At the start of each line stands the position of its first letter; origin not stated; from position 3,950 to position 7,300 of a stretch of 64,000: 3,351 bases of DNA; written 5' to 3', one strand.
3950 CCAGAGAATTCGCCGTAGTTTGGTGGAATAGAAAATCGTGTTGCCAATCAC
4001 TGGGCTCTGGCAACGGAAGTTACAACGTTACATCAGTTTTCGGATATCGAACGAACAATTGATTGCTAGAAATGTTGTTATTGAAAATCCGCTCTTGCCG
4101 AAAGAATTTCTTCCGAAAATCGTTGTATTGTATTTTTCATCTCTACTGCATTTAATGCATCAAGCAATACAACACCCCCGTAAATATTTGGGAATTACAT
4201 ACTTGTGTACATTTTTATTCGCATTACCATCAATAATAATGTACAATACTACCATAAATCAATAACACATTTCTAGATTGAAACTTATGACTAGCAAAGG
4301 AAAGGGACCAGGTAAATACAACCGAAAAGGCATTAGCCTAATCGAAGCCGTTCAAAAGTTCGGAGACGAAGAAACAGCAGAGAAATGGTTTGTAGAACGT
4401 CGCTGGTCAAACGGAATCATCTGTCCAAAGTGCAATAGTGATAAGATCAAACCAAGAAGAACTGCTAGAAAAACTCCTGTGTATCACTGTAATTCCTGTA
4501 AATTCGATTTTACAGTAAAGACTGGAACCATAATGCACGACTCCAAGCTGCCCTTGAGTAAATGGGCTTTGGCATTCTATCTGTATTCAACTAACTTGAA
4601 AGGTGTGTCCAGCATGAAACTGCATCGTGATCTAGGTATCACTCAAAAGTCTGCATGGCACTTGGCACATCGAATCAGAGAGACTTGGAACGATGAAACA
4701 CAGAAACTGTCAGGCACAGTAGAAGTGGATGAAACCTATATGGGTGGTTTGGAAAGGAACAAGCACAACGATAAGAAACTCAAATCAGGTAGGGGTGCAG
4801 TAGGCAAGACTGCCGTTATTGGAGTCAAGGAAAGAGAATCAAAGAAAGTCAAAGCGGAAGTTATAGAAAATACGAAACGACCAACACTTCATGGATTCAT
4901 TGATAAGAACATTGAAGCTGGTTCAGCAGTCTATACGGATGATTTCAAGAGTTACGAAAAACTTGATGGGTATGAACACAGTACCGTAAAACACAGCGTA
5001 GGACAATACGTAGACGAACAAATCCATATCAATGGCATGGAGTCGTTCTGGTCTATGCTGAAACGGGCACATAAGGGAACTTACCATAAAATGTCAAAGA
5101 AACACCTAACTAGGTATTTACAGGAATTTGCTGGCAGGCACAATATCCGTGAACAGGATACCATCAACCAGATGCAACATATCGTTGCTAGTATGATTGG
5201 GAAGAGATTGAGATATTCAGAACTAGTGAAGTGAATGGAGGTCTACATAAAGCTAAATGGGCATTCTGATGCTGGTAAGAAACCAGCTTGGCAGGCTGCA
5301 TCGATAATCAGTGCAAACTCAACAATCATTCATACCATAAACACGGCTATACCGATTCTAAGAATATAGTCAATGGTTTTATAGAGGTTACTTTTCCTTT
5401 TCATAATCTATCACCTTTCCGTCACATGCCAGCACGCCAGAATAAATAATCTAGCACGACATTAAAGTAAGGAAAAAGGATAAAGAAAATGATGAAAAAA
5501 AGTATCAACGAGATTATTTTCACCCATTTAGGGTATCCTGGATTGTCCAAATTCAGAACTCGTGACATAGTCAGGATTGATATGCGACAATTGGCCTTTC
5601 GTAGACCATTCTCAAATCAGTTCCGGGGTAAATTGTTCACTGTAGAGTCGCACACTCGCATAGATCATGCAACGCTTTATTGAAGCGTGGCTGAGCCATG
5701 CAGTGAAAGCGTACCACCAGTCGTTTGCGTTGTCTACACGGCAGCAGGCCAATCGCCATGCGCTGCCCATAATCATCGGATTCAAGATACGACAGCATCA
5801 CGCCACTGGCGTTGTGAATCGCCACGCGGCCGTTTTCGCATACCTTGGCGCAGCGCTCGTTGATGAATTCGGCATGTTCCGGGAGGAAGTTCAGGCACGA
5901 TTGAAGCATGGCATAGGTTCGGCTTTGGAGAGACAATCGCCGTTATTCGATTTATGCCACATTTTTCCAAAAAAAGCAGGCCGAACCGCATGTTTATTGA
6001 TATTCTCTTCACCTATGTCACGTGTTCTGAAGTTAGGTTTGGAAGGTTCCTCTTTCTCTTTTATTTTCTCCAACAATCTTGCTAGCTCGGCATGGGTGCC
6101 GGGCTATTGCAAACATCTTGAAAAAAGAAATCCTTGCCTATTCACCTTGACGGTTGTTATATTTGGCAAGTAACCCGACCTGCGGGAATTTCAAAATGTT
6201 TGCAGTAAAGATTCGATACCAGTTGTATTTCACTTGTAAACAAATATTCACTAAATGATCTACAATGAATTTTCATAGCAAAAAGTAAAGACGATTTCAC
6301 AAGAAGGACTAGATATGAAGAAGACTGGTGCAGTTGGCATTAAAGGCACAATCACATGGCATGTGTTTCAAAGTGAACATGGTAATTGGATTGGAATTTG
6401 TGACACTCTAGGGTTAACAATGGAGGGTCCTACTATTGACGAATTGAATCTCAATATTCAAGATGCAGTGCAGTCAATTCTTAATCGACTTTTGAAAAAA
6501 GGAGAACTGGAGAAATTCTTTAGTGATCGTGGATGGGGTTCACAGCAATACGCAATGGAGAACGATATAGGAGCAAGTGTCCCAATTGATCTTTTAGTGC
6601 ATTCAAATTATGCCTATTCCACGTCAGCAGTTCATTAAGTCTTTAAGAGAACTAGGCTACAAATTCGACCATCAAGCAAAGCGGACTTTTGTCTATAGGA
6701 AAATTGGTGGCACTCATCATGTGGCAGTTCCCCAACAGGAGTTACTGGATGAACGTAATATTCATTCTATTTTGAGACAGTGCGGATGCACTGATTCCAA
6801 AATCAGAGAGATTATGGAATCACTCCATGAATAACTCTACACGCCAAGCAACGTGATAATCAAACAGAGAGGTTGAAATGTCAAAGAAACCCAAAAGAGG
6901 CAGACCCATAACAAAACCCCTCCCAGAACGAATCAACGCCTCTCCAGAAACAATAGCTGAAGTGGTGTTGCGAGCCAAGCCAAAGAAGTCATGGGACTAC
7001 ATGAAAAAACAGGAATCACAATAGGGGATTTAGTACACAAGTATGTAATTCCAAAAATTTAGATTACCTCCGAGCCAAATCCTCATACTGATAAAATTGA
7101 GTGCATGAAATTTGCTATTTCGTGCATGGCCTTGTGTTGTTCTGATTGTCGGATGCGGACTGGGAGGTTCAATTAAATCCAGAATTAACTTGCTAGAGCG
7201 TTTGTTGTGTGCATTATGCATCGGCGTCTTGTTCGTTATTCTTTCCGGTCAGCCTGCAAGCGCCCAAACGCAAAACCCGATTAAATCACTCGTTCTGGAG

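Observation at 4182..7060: Second cargo-carrying IS1595 element (2.86 kb) with an intact transposase and a hicBA-like pair as cargo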

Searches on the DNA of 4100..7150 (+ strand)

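Call 16: search_rna_families(source=window, start=4100, end=7150, threshold=evalue, max_evalue=5)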
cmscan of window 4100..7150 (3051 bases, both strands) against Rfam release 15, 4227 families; matches with E-value up to 5: 1.
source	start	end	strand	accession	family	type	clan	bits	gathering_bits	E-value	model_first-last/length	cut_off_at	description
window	6090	6179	-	RF02221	sRNA-Xcc1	Gene; sRNA;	-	36.5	53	0.00051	1-87/87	no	sRNA-Xcc1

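Call 40: search_rna_families(sources=[L069, L044, L080, L064, L033], threshold=evalue, max_evalue=1)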
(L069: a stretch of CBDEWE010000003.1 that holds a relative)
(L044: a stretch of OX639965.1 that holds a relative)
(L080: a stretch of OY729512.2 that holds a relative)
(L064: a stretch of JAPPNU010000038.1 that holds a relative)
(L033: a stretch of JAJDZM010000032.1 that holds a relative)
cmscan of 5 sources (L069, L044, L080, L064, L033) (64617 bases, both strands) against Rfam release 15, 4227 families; matches with E-value up to 1: 7.
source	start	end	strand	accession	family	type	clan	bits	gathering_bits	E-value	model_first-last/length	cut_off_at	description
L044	7343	7415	+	RF00005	tRNA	Gene; tRNA;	CL00001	62.7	29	3.2e-11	1-71/71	no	tRNA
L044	9015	9113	+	RF00005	tRNA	Gene; tRNA;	CL00001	59.5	29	2.4e-10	1-71/71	no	tRNA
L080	1512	1698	-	RF04320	RsmV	Gene; sRNA;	CL00106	30.1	100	0.00011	1-196/196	no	RsmV RNA family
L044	9050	9113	-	RF04351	Plastid-psbl-rps4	Cis-reg;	-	29.3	68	0.045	1-53/53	no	Plastid-psbl-rps4 3UTR RNA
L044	7343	7416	-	RF04354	Plastid-ycf2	Cis-reg;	-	27.1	65.7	0.22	1-75/75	no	Plastid-ycf2 5UTR RNA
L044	5039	5115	-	RF03447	mir-1231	Gene; miRNA;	-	27.1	80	0.45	1-86/86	no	mir-1231 microRNA precursor family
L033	5747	5821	-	RF00005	tRNA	Gene; tRNA;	CL00001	26.7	29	0.26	1-71/71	no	tRNA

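Call 54: build_rna_model(alignment_id=A5, structure=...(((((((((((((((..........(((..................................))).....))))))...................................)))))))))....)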
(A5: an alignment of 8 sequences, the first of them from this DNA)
Model R1 built from alignment A5 (8 sequences, 127 columns); structure: as given.
model positions 122; base pairs 18; branch points 0; effective number of sequences 2.52; information 0.59 bits per position. Calibrated on 0.2 Mb of random sequence (short: E-values are rough).
structure used (alignment columns):
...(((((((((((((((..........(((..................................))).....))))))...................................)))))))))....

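Call 55: search_with_rna_model(model_id=R1, sources=[window, L002, L003, L004, L005, L006, L007, L008, L009, L010, L011, L012, L013, L014, L015, L016, L017, L018, L019, L020, L021, L022, L023, L024, L025, L026, L027, L028, L029, L030, L031, L032, L033, L034, L035, L036, L037, L038, L039, L040, L041, L042, L043, L044, L045, L046, L047, L048, L049, L050, L051, L052, L053, L054, L055, L056, L057, L058, L059, L060, L061, L062, L063, L064, L065, L066, L067, L068, L069, L070, L071, L072, L073, L074, L075, L076, L077, L078, L079, L080, L081], max_evalue=1)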
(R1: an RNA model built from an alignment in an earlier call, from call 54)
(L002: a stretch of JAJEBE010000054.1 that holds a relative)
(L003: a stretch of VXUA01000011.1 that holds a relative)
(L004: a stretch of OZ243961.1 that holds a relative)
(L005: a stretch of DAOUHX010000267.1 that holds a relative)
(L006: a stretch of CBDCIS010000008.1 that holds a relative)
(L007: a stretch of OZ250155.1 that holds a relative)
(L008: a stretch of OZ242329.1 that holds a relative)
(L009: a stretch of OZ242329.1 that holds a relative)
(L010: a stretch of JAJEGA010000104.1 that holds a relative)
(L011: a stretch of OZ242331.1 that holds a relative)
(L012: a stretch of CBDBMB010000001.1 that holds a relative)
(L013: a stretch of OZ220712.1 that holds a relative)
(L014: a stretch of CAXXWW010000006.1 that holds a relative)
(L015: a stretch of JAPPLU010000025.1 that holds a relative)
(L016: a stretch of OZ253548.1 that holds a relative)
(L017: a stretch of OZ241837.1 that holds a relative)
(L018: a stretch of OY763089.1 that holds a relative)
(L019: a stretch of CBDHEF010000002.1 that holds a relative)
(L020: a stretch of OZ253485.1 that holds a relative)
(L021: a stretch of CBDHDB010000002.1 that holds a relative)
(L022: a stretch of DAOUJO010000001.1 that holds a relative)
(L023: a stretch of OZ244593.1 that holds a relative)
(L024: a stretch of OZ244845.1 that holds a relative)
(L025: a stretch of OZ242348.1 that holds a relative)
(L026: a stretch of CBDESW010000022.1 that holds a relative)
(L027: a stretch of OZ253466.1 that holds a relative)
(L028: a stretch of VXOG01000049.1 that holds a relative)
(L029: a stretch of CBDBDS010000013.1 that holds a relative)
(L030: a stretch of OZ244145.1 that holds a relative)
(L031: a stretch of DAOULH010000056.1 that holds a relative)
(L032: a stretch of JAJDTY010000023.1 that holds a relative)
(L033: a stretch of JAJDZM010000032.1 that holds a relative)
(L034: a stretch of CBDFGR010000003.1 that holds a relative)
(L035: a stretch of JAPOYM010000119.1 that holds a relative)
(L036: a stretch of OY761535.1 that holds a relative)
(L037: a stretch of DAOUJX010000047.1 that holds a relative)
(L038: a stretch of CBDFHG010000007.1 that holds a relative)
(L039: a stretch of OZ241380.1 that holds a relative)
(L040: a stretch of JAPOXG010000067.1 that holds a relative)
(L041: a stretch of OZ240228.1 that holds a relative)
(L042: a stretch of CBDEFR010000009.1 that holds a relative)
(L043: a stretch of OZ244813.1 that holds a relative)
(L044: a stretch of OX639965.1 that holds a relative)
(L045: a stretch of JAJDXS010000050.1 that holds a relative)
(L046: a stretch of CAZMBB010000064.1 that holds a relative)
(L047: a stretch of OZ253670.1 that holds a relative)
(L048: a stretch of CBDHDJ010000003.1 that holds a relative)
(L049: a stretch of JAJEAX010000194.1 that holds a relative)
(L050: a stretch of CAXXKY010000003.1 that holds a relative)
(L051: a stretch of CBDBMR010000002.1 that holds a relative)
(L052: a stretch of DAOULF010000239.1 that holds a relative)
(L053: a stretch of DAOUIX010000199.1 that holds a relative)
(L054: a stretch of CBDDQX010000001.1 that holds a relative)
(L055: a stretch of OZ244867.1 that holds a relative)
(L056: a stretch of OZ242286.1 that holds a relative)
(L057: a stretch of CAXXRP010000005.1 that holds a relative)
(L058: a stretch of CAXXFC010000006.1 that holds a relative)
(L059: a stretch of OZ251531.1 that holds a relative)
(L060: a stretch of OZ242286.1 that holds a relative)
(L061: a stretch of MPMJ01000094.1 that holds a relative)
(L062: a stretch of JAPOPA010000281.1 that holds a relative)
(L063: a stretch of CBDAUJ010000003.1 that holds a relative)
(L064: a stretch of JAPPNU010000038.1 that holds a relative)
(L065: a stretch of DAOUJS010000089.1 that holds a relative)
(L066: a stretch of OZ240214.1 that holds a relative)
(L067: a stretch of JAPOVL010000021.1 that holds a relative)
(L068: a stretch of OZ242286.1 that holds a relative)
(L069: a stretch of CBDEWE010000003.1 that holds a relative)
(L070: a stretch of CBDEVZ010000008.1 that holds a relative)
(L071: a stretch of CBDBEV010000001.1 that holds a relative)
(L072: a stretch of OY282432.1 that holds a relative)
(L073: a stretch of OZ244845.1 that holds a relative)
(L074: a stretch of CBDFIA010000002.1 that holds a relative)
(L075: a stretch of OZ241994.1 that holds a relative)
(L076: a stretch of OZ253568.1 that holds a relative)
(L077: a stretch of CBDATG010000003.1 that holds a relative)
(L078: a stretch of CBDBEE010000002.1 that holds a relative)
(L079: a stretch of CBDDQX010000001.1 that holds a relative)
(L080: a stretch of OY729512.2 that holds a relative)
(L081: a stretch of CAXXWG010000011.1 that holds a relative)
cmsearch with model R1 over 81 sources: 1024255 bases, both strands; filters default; matches with E-value up to 1: 12.
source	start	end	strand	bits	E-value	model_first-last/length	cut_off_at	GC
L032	6994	7117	+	120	3.8e-28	1-122/122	no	0.56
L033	7510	7633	+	118.4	1e-27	1-122/122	no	0.55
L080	7981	8099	-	110.7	1e-25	1-122/122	no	0.66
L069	7908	8030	-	109.4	2.3e-25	1-122/122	no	0.58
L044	8796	8909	-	100.4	5.1e-23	1-122/122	no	0.53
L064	7729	7853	-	94.6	1.7e-21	1-122/122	no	0.58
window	6094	6182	-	87.3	1.4e-19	1-122/122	no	0.45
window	14750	14839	+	85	5.8e-19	1-122/122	no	0.46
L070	12227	12348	-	69.9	5.2e-15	1-122/122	no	0.61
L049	7244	7372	+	68.6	1.1e-14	1-122/122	no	0.48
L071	7365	7466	+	37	2.2e-06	1-122/122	no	0.52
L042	5433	5534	-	20.8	0.038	1-122/122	no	0.48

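Call 85: search_with_rna_model(model_id=R1, sources=[L082, L083], max_evalue=1, show_alignments=1)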
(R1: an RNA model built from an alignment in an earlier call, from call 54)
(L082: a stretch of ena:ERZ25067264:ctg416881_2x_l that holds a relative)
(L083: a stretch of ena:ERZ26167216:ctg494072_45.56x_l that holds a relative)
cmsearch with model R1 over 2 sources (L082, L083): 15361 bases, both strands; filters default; matches with E-value up to 1: 1.
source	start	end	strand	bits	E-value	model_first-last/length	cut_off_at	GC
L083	5483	5571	-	44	4.9e-10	1-122/122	no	0.37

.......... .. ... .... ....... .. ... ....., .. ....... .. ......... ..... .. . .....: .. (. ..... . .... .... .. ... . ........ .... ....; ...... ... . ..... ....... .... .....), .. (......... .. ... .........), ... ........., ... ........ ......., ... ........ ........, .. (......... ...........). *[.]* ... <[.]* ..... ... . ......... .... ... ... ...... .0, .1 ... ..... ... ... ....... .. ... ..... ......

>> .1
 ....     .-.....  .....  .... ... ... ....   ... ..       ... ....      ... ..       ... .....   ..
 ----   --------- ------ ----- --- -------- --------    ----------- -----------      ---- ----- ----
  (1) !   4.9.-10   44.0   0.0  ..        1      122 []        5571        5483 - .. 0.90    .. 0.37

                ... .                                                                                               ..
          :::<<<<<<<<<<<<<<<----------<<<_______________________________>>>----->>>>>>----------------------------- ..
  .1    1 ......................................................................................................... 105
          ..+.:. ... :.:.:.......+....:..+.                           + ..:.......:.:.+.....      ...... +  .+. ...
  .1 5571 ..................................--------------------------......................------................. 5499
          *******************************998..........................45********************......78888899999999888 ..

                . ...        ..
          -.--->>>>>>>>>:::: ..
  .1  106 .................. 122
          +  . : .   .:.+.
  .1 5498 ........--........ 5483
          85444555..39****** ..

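Call 96: search_with_rna_model(model_id=R1, sources=[window, L032, L033, L044, L049, L064, L069, L070, L071, L080, L084, L086, L087, L088, L089, L090, L091, L092, L093, L094, L095, L096, L097, L098, L099, L101, L102, L103, L104, L105, L106, L107, L109, L111, L112, L113, L114, L115, L117, L120, L121, L122, L123, L124, L125, L127, L130, L133, L134, L135, L138, L139, L140, L141, L142, L144, L147, L148, L150, L151], max_evalue=0.001, make_alignment=true)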
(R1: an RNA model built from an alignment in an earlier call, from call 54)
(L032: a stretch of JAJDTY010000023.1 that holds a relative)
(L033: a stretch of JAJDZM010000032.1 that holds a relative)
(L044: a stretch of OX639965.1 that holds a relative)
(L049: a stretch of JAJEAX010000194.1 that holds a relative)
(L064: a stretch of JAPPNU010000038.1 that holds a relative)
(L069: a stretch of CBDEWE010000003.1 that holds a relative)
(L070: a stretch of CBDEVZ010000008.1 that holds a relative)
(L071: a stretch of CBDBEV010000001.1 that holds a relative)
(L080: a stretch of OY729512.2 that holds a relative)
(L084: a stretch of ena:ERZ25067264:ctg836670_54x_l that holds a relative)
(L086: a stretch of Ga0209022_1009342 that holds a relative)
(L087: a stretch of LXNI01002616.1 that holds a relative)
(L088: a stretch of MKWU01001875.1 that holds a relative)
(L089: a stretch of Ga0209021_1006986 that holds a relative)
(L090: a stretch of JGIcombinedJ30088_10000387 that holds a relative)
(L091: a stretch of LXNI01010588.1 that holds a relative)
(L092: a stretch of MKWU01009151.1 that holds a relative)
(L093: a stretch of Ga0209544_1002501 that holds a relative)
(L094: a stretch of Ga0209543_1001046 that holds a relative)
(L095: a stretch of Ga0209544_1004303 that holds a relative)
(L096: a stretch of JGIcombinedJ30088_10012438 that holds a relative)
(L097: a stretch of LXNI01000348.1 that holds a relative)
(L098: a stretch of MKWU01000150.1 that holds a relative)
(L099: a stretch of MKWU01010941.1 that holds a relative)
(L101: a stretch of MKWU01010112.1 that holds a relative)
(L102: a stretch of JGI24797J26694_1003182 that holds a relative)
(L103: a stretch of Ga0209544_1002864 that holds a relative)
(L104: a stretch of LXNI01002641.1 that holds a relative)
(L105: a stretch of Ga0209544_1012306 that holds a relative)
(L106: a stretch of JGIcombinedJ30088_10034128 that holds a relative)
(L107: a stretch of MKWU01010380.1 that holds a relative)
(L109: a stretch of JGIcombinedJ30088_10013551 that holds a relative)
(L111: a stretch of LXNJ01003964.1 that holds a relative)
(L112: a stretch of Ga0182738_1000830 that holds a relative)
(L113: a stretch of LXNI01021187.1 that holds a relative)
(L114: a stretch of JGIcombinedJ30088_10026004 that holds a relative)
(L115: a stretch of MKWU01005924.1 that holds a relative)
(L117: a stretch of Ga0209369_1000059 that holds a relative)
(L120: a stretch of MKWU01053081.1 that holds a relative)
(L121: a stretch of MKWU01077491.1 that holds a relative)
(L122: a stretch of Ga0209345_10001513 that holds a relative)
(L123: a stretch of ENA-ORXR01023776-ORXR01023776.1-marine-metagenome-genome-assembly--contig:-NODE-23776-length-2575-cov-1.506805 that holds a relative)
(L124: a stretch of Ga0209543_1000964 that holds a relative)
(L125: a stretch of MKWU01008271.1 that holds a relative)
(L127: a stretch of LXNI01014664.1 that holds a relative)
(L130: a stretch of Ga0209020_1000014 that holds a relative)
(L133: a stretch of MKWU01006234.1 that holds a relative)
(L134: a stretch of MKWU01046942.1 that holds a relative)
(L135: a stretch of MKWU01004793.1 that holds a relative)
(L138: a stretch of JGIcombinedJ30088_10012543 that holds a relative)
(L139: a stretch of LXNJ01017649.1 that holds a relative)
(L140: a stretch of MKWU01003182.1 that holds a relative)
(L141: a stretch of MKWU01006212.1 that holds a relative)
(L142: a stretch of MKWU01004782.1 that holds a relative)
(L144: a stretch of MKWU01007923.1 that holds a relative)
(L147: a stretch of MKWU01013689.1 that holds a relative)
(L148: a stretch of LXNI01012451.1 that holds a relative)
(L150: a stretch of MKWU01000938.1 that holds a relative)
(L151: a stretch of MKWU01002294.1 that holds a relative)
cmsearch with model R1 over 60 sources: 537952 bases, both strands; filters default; matches with E-value up to 0.001: 61.
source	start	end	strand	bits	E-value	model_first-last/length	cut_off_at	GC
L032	6994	7117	+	120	2e-28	1-122/122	no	0.56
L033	7510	7633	+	118.4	5.4e-28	1-122/122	no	0.55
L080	7981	8099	-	110.7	5.3e-26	1-122/122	no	0.66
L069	7908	8030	-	109.4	1.2e-25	1-122/122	no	0.58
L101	988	1103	+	106.4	7.1e-25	1-122/122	no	0.66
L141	2374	2495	-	101.8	1.2e-23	1-122/122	no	0.67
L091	2867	2984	-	101.3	1.6e-23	1-122/122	no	0.69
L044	8796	8909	-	100.4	2.7e-23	1-122/122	no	0.53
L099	5507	5624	+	96.8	2.4e-22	1-122/122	no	0.66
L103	4196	4316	+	96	3.9e-22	1-122/122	no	0.64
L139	187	309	+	95.4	5.7e-22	1-122/122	no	0.6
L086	4194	4310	-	95.3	6.1e-22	1-122/122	no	0.6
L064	7729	7853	-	94.6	9.1e-22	1-122/122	no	0.58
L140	7189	7309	-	94.4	1e-21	1-122/122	no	0.62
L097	53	175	+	94.3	1.1e-21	1-122/122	no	0.62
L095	7851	7971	-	93.6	1.6e-21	1-122/122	no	0.65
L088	6005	6123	-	93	2.3e-21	1-122/122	no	0.65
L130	898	1020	-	92.8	2.6e-21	1-122/122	no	0.6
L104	287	408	+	92.7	2.8e-21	1-122/122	no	0.67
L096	4686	4802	+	92.5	3.2e-21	1-122/122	no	0.64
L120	314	431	+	92.2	3.9e-21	1-122/122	no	0.67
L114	1059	1175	+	92.2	3.9e-21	1-122/122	no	0.66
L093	1306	1421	+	91.7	5.1e-21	1-122/122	no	0.66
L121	262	380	+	91.4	6.4e-21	1-122/122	no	0.64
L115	4224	4345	-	90.8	9.3e-21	1-122/122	no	0.64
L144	3751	3866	-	90.2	1.3e-20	1-122/122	no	0.66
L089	2951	3071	+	89.2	2.4e-20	1-122/122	no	0.64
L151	5914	6031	+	89.1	2.4e-20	1-122/122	no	0.64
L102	6985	7102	+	87.6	6.2e-20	1-122/122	no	0.64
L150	12780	12897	+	87.6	6.2e-20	1-122/122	no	0.64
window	6094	6182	-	87.3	7.4e-20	1-122/122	no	0.45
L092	954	1072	+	87.3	7.6e-20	1-122/122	no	0.63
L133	11416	11535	-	87.1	8.2e-20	1-122/122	no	0.68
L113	1388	1511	-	87.1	8.4e-20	1-122/122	no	0.67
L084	6332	6448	+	86.5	1.2e-19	1-122/122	no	0.5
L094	6089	6206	-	85.4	2.4e-19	1-122/122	no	0.66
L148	2272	2387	-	84.6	3.9e-19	1-122/122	no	0.53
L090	2156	2271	-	83.4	7.7e-19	1-122/122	no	0.65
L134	364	481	-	82.8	1.1e-18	1-122/122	no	0.65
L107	4165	4285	+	82.2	1.6e-18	1-122/122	no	0.66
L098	2483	2605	-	82.1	1.8e-18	1-122/122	no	0.53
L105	4040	4161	+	80.7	4e-18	1-122/122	no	0.45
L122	2071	2185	-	80.5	4.4e-18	1-122/122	no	0.5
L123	1329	1439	-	80.3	5.1e-18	1-122/122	no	0.5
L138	5798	5911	+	78.5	1.5e-17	1-122/122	no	0.54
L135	1533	1646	-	78.2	1.8e-17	1-122/122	no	0.53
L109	218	336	+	75.1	1.2e-16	1-122/122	no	0.67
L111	3388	3508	-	71.1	1.3e-15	1-122/122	no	0.67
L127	2165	2278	-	70.3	2.2e-15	1-122/122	no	0.46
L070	12227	12348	-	69.9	2.7e-15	1-122/122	no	0.61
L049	7244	7372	+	68.6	6e-15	1-122/122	no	0.48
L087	10087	10202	+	66.8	1.7e-14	1-122/122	no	0.58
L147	4484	4613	-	63.3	1.4e-13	1-122/122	no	0.65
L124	6036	6162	+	61.2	5.1e-13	1-122/122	no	0.68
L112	2743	2863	+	60.2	9.3e-13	1-122/122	no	0.61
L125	5362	5489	-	60.2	9.3e-13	1-122/122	no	0.67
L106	2425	2541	-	59.6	1.3e-12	1-122/122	no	0.62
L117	771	883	-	58.3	3e-12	1-122/122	no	0.65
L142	854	965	+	55.2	1.9e-11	1-122/122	no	0.69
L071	7365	7466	+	37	1.2e-06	1-122/122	no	0.52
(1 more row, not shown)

Alignment A6: 61 matches aligned to the model, 160 columns, each read 5' to 3' on its own strand. Consensus structure (alignment columns), stored with it:
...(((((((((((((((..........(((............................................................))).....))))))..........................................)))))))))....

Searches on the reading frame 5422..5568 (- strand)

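Call 8: search_protein_families(library=pfam, proteins=[window:5422-5568:-], max_evalue=0.1)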
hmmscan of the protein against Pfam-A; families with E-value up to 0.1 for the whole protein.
window:5422-5568:- (48 aa): 1 family
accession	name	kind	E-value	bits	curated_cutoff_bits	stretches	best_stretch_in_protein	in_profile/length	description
PF21088.3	MS_channel_1st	-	0.0067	16.8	23.1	1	17-47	1-31/42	Mechanosensitive ion channel, transmembrane helices 2/3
